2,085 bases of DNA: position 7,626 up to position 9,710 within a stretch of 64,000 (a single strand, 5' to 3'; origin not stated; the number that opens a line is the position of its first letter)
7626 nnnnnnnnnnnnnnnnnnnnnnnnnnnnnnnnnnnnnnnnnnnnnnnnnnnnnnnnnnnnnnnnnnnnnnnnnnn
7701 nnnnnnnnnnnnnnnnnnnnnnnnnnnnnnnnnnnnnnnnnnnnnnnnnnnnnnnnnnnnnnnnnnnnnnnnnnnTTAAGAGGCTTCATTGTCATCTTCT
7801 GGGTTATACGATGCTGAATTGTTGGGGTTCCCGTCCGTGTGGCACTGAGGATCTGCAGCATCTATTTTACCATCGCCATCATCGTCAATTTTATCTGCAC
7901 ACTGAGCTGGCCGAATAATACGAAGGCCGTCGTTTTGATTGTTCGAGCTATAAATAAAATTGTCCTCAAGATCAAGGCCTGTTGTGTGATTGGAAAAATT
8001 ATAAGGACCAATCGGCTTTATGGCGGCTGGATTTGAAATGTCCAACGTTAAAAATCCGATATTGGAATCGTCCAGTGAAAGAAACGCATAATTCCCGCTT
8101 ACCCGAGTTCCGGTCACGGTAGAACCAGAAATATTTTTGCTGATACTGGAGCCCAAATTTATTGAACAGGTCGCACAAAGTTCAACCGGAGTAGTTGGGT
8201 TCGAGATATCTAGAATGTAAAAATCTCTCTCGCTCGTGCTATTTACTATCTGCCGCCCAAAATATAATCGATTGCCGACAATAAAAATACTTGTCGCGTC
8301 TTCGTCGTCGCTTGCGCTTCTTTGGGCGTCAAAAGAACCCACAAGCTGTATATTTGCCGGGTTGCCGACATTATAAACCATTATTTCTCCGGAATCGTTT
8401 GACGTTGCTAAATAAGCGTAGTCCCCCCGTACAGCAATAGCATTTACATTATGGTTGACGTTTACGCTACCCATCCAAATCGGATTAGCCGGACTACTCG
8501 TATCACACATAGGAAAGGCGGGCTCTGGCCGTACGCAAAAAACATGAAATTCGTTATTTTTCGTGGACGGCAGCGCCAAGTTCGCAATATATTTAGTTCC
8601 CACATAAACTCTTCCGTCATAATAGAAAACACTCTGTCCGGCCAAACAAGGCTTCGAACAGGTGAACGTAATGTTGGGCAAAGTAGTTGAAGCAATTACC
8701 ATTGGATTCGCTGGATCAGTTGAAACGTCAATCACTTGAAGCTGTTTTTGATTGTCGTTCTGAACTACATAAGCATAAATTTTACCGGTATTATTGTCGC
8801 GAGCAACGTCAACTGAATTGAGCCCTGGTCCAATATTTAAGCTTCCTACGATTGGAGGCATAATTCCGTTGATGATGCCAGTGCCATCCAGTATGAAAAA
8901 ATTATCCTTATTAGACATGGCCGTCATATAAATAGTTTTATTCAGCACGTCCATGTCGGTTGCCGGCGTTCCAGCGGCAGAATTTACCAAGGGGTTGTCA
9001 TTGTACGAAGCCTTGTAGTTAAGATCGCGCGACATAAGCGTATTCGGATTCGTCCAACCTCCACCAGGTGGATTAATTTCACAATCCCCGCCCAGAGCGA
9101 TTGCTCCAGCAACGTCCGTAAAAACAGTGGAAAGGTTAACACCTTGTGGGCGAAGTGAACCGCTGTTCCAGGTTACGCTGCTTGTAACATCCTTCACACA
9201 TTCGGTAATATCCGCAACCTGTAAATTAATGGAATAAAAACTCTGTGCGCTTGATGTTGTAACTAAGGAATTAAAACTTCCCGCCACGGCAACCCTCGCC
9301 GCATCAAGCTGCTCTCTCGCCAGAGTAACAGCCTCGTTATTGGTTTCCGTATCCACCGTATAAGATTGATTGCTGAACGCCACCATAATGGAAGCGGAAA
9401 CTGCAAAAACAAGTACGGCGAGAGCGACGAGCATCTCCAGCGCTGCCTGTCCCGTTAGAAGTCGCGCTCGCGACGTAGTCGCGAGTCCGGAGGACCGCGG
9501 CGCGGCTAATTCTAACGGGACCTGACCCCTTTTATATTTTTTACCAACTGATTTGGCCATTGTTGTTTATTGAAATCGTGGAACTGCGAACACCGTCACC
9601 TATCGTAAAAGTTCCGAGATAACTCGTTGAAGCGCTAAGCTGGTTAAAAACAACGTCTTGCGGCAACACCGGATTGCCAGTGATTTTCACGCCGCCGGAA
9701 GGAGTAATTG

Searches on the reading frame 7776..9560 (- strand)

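Call 54: search_protein_families(library=pfam, proteins=[window:7776-9560:-], max_evalue=0.01)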
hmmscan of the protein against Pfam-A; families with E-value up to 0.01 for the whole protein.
window:7776-9560:- (594 aa): 1 family
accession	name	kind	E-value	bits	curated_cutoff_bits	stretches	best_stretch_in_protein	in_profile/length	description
PF08309.17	LVIVD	-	4.2e-15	55.2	20.2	2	486-518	8-38/42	LVIVD repeat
